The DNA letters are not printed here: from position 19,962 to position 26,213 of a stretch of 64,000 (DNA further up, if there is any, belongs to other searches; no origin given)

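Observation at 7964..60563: Dispersed 7-8-nt tandem repeats organised as inverted arms at 12 loci, many inside operons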

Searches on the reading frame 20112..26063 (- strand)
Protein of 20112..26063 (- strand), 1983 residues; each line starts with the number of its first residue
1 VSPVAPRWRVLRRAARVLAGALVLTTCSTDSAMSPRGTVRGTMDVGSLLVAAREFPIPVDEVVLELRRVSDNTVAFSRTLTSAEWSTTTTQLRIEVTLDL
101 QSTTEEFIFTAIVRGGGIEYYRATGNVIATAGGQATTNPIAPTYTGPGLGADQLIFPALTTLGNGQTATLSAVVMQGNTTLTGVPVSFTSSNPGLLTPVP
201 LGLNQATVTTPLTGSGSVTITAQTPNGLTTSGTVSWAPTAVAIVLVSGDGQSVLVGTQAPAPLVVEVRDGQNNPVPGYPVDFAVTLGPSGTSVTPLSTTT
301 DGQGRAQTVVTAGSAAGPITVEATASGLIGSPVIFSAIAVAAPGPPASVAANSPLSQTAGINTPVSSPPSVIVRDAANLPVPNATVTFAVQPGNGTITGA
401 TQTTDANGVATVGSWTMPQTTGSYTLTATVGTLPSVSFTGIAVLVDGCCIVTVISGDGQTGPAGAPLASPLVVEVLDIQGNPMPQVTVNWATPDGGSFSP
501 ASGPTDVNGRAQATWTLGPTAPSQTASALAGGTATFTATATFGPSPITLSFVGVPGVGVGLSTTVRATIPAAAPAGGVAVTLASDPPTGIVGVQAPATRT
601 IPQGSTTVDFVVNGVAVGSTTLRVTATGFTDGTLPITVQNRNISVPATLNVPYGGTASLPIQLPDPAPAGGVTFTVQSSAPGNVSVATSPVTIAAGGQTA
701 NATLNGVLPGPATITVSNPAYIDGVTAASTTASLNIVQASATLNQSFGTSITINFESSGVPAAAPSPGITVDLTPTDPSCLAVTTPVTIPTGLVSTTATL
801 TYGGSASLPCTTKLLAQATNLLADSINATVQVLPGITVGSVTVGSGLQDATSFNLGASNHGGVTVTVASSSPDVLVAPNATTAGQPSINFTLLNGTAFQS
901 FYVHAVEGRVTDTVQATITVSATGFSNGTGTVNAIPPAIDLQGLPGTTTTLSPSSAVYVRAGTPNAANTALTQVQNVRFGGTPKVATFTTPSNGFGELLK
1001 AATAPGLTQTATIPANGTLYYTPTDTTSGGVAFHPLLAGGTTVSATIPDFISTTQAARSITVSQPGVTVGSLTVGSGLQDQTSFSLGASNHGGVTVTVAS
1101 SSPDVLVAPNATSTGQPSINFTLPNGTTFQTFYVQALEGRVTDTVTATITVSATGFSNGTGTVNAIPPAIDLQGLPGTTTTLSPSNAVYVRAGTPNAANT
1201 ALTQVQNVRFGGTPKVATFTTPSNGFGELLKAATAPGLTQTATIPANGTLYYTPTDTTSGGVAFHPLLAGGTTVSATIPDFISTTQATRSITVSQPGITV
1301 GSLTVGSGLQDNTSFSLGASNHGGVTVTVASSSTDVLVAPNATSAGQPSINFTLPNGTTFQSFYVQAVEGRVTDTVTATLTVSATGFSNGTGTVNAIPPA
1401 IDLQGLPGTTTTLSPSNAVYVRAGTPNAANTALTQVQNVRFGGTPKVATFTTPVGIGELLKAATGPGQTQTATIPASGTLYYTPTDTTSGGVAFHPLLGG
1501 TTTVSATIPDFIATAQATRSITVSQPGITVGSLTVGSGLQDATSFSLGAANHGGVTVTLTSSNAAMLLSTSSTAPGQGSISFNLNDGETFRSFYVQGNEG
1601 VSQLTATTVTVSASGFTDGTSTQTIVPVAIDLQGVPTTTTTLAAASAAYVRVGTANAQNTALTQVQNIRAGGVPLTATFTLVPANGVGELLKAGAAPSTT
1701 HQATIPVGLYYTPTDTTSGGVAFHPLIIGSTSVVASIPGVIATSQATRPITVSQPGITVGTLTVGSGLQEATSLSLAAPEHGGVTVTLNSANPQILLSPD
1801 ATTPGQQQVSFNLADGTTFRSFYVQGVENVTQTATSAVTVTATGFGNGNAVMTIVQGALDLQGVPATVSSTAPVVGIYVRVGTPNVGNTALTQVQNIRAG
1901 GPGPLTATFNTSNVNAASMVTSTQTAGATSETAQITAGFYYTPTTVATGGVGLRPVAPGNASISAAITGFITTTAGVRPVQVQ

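Call 89: search_protein_families(library=pfam, proteins=[window:20112-26063:-])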
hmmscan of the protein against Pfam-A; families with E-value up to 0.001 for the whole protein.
window:20112-26063:- (1983 aa): 1 family
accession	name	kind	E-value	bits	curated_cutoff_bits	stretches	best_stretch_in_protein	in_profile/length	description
PF02369.22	Big_1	-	1.7e-20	73.3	34.9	3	370-431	22-82/93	Bacterial Ig-like domain (group 1)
